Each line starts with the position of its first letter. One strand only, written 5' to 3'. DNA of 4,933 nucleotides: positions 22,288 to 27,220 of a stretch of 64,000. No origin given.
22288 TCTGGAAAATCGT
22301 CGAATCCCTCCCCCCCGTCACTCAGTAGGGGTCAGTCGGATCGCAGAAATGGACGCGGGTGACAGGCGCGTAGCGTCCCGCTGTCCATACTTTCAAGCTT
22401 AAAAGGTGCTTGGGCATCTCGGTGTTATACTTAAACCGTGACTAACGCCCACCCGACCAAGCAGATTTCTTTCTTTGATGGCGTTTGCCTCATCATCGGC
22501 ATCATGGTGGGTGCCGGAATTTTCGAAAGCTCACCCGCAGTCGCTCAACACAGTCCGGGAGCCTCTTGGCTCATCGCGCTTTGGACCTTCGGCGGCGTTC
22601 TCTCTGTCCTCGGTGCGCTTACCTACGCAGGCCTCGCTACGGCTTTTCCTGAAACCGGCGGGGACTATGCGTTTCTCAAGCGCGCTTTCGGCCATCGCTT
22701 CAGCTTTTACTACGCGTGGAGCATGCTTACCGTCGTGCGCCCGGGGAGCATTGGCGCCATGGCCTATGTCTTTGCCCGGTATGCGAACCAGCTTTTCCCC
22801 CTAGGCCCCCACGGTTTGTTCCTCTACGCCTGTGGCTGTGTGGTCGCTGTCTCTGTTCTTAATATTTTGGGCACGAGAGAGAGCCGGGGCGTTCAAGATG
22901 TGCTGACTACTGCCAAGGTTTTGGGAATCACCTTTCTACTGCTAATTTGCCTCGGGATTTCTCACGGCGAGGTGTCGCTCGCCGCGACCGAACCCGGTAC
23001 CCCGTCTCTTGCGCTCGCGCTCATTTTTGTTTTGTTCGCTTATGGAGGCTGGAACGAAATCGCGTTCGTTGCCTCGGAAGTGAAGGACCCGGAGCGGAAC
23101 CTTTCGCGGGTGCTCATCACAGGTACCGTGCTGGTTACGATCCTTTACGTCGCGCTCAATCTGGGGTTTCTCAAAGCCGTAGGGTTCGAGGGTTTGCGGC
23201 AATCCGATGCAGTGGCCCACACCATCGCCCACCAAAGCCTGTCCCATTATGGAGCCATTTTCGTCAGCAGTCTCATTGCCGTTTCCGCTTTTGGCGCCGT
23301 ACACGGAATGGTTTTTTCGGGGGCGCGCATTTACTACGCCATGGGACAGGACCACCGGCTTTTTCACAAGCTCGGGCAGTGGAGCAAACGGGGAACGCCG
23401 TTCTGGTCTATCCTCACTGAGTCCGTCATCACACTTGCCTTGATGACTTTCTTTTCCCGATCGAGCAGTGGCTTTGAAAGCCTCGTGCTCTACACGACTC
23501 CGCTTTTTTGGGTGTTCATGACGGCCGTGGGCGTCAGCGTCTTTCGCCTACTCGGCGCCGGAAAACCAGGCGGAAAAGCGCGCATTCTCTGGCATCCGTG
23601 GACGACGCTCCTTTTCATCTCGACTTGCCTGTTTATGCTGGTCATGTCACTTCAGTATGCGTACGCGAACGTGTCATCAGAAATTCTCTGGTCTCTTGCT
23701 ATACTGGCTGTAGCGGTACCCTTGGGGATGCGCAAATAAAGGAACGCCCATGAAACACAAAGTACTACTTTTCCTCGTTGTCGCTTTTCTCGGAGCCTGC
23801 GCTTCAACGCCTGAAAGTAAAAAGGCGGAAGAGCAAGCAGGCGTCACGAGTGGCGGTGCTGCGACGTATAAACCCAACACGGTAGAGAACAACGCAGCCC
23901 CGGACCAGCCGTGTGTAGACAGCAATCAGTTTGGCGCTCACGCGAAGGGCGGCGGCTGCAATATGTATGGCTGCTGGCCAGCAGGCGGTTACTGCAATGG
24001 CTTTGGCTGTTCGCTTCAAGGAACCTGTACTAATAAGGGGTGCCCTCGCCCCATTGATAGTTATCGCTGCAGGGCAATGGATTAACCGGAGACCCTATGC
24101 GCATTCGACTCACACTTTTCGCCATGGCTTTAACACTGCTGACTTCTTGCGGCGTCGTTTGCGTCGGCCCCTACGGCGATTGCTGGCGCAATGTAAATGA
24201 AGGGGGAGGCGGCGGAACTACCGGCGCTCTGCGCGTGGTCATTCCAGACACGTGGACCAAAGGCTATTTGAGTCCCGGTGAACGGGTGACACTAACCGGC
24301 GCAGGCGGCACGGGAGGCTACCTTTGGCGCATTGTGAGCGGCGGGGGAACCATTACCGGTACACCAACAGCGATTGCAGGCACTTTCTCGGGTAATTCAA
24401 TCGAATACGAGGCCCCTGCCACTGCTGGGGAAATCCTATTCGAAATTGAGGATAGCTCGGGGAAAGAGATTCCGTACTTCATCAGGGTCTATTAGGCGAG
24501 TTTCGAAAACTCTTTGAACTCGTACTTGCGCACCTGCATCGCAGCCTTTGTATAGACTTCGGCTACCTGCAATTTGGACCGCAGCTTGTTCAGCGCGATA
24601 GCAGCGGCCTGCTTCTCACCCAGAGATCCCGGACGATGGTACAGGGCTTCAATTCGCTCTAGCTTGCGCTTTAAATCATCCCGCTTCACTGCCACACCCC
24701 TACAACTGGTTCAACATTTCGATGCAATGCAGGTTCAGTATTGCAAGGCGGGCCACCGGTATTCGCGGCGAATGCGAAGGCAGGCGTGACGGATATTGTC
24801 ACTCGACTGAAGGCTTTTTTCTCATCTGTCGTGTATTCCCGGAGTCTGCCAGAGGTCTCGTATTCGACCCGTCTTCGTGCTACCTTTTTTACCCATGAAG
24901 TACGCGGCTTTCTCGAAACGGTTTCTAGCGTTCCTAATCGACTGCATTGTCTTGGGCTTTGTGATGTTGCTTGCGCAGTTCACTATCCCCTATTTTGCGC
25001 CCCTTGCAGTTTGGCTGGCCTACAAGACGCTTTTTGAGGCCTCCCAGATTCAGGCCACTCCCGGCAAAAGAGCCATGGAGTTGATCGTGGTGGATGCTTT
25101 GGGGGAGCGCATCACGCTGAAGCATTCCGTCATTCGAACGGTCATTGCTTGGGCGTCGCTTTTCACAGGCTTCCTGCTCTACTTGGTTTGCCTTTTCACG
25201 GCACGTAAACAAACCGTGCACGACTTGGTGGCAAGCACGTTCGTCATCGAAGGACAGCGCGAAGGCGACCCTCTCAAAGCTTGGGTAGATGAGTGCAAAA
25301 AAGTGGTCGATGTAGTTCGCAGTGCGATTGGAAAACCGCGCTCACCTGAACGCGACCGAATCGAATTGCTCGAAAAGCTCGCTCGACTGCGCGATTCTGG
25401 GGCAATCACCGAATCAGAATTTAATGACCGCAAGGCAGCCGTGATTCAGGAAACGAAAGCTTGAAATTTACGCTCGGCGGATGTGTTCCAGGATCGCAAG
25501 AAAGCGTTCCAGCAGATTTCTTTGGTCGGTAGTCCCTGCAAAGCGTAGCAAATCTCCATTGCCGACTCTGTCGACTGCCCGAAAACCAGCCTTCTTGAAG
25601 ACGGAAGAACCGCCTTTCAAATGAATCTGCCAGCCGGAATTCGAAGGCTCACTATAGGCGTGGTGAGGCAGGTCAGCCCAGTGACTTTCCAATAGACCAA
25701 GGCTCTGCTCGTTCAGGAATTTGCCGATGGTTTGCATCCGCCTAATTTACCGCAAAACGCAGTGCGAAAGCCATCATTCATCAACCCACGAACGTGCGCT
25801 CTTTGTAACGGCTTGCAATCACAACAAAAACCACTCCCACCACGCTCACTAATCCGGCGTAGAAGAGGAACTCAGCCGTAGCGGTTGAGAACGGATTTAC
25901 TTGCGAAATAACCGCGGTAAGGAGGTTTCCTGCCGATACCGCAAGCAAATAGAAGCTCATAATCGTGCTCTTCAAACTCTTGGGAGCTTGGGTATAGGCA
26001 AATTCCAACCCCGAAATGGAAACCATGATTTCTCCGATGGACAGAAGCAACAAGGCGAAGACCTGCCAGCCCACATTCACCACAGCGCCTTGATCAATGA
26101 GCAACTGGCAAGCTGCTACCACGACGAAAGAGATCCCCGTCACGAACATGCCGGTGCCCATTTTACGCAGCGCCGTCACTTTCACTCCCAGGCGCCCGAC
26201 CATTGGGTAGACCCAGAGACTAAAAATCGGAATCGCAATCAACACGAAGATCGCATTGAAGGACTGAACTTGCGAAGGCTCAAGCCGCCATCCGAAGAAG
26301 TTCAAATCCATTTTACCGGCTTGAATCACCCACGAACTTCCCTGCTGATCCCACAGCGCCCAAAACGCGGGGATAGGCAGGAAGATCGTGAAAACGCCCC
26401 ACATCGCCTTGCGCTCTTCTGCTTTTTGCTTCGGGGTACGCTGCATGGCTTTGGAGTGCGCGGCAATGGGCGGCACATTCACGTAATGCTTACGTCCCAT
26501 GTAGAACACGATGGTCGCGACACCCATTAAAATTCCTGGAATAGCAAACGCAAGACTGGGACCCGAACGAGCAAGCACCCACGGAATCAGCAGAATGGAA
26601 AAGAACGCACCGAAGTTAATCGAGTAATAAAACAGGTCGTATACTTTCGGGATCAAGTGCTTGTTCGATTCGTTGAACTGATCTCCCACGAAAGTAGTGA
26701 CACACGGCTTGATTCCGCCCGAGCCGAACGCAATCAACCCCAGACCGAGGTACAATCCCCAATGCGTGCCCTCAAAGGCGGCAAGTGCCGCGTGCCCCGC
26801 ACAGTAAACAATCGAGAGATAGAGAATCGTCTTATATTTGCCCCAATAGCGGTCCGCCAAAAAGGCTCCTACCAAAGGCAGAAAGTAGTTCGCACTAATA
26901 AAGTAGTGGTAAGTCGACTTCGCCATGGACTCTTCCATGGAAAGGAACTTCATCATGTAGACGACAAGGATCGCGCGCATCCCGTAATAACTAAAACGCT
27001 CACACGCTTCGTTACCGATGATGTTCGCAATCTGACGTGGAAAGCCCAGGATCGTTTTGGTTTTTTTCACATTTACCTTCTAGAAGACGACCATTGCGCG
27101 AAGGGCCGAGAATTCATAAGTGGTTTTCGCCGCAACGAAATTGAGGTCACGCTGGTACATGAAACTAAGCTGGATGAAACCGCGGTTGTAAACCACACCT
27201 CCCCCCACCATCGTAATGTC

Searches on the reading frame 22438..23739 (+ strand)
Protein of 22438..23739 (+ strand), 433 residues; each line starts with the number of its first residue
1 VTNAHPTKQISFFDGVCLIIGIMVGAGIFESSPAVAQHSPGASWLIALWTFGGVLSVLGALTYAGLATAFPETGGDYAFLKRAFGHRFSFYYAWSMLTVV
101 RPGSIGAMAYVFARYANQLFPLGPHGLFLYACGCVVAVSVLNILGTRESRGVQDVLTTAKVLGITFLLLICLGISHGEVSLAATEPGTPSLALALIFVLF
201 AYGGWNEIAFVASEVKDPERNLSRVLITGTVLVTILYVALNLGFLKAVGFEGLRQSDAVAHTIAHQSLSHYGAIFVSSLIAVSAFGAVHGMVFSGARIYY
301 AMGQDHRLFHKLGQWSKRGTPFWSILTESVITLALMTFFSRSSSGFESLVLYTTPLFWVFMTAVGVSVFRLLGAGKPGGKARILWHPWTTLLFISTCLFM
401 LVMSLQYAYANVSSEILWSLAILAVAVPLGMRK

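Call 70: search_protein_families(library=pfam, proteins=[window:22438-23739:+], max_evalue=0.001)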
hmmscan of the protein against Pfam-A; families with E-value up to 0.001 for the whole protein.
window:22438-23739:+ (433 aa): 2 families
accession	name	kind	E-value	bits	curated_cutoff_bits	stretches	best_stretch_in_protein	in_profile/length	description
PF13520.12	AA_permease_2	-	2.4e-45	155.7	27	1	10-424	1-424/427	Amino acid permease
PF00324.27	AA_permease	-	1.4e-20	73.9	24.6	1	18-411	5-427/470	Amino acid permease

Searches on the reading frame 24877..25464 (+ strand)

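Call 70: search_protein_families(library=pfam, proteins=[window:24877-25464:+], max_evalue=0.001)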
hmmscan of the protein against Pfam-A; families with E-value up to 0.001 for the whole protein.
window:24877-25464:+ (195 aa): 2 families
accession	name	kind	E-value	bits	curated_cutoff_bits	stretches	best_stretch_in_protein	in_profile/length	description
PF06271.18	RDD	-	5.9e-19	69.2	24.1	1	9-119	1-136/137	RDD family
PF09851.14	SHOCT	-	1.1e-07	31.8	27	1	165-187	3-25/28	Short C-terminal domain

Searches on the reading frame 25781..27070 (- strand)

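Call 70: search_protein_families(library=pfam, proteins=[window:25781-27070:-], max_evalue=0.001)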
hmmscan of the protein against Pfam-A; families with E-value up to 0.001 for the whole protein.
window:25781-27070:- (429 aa): 2 families
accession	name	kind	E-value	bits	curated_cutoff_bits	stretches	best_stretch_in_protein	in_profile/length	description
PF00854.27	PTR2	-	1.1e-84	285.1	27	2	212-391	190-378/392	POT family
PF07690.21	MFS_1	-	1e-17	64.6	33.4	1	26-384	10-345/347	Major Facilitator Superfamily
